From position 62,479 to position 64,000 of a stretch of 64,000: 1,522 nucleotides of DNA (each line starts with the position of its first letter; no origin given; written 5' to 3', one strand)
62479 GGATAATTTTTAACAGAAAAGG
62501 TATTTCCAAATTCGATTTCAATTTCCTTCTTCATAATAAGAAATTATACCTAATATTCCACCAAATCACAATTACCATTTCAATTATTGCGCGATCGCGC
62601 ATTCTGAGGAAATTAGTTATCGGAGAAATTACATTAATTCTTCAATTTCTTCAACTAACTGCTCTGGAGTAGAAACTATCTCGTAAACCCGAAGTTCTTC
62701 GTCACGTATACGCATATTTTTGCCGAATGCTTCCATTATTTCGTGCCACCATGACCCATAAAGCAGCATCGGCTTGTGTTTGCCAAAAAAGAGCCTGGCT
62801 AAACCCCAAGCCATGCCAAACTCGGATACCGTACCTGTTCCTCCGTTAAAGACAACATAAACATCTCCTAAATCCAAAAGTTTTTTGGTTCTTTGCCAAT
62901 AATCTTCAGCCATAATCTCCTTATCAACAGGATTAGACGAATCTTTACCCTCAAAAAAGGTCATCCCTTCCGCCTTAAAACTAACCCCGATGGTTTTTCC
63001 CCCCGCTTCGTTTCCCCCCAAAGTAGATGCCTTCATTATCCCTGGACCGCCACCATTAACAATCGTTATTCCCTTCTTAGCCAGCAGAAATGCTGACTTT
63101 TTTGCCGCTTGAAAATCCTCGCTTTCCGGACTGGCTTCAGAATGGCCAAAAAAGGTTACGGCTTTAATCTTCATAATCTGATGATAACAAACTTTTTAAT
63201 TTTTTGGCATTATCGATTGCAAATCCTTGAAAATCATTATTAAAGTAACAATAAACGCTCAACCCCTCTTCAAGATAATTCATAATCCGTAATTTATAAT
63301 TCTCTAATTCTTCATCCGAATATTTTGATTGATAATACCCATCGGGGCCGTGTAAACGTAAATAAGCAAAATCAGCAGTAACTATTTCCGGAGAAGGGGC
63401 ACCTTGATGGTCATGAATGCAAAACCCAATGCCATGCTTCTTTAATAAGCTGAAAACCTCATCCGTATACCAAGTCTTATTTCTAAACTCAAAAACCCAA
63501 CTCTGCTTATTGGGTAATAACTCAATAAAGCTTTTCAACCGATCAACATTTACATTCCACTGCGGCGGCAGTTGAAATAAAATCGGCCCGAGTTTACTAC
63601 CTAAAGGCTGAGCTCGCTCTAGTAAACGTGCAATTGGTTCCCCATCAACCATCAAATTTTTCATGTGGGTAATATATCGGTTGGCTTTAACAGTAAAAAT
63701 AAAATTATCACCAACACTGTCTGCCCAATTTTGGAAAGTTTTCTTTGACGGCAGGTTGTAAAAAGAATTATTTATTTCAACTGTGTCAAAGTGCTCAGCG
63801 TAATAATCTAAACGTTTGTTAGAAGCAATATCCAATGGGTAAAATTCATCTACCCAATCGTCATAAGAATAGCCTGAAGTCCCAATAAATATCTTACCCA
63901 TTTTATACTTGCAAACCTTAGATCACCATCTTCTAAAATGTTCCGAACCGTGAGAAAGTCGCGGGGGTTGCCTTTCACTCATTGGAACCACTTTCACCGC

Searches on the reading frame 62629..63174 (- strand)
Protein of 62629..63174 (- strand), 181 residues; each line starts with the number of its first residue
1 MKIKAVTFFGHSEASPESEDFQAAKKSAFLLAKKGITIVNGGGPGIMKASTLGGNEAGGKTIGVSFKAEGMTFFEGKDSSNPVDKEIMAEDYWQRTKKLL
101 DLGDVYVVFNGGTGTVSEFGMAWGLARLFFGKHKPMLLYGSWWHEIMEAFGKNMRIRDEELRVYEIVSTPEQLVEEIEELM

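Call 9: search_protein_families(library=pfam, proteins=[window:62629-63174:-], max_evalue=0.001)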
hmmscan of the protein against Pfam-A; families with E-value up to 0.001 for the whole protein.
window:62629-63174:- (181 aa): 2 families
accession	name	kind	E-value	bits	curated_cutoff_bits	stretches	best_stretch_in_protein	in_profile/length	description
PF18306.6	LDcluster4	-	4.6e-15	56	26.3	1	6-127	4-118/151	SLOG cluster4 family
PF03641.19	Lysine_decarbox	-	2.2e-11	44.5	27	1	47-176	1-130/131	Possible lysine decarboxylase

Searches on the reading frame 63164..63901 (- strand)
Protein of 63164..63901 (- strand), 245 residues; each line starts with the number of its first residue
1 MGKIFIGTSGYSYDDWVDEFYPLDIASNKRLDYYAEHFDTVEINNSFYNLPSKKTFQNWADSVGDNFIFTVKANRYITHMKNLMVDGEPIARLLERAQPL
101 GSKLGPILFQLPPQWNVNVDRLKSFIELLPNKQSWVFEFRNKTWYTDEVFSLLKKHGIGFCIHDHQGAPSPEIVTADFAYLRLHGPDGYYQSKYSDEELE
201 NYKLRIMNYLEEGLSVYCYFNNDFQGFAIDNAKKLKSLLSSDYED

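Call 9: search_protein_families(library=pfam, proteins=[window:63164-63901:-], max_evalue=0.001)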
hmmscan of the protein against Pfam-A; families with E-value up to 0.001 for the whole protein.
window:63164-63901:- (245 aa): 1 family
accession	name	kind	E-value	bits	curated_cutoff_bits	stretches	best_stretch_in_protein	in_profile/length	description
PF01904.24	DUF72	-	2.1e-72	244.2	25.3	1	21-237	1-216/217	Protein of unknown function DUF72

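Call 41: find_encoding_contigs(protein=window:63164-63901:-, flank=10000, max_places=2)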
Protein window:63164-63901:- (245 aa): 1 contig read that carries it; 1 place shown.
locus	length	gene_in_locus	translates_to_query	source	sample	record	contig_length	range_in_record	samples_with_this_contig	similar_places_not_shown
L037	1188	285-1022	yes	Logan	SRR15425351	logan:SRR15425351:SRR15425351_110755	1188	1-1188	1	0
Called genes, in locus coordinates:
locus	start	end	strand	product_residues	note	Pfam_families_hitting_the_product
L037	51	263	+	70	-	-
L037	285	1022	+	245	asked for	PF01904:DUF72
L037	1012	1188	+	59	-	?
